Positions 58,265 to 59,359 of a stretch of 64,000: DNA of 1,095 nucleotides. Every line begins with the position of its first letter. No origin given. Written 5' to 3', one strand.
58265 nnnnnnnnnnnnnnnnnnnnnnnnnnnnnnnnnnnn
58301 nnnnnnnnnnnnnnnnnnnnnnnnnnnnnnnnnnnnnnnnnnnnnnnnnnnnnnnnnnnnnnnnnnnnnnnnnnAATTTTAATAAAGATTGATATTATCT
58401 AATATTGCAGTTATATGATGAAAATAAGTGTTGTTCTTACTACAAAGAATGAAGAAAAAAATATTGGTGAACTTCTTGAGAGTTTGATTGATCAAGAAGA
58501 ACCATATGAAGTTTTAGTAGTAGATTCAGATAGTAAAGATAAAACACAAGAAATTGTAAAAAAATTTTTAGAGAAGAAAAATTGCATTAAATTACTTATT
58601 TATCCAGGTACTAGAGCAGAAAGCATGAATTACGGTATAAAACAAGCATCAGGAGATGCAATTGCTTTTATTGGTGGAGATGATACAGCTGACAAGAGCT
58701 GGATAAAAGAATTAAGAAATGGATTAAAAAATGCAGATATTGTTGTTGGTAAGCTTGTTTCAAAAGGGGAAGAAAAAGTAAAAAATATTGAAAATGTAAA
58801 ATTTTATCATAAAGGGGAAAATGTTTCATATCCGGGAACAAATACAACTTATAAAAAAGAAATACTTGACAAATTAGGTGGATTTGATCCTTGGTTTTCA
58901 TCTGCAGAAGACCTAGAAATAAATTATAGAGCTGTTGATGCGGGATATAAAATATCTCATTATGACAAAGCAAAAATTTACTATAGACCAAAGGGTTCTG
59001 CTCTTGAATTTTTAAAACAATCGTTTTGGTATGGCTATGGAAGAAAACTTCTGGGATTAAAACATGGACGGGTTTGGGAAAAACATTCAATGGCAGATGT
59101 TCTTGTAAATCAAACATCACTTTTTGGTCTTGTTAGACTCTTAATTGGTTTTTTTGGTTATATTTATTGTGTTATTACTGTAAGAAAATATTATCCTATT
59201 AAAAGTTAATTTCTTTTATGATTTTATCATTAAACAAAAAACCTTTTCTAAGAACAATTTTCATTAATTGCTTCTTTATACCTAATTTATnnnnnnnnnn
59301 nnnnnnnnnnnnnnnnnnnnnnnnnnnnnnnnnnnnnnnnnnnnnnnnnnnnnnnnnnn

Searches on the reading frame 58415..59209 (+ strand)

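Call 83: search_protein_families(library=pfam, proteins=[window:58415-59209:+], max_evalue=0.00001)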
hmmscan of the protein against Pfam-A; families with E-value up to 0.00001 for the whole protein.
window:58415-59209:+ (264 aa): 4 families
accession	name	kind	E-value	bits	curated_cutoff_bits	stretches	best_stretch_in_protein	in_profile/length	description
PF00535.33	Glycos_transf_2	-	6.7e-26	91.7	23.3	1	5-133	1-132/168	Glycosyl transferase family 2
PF13641.12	Glyco_tranf_2_3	-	8.1e-09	36.3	27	1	4-191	3-212/230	Glycosyltransferase like family 2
PF10111.15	Glyco_tranf_2_2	-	2.5e-08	34.2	27.3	1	5-91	1-93/276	Glycosyltransferase like family 2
PF13632.12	Glyco_trans_2_3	-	2.4e-07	31.2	27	1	134-254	67-187/198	Glycosyl transferase family group 2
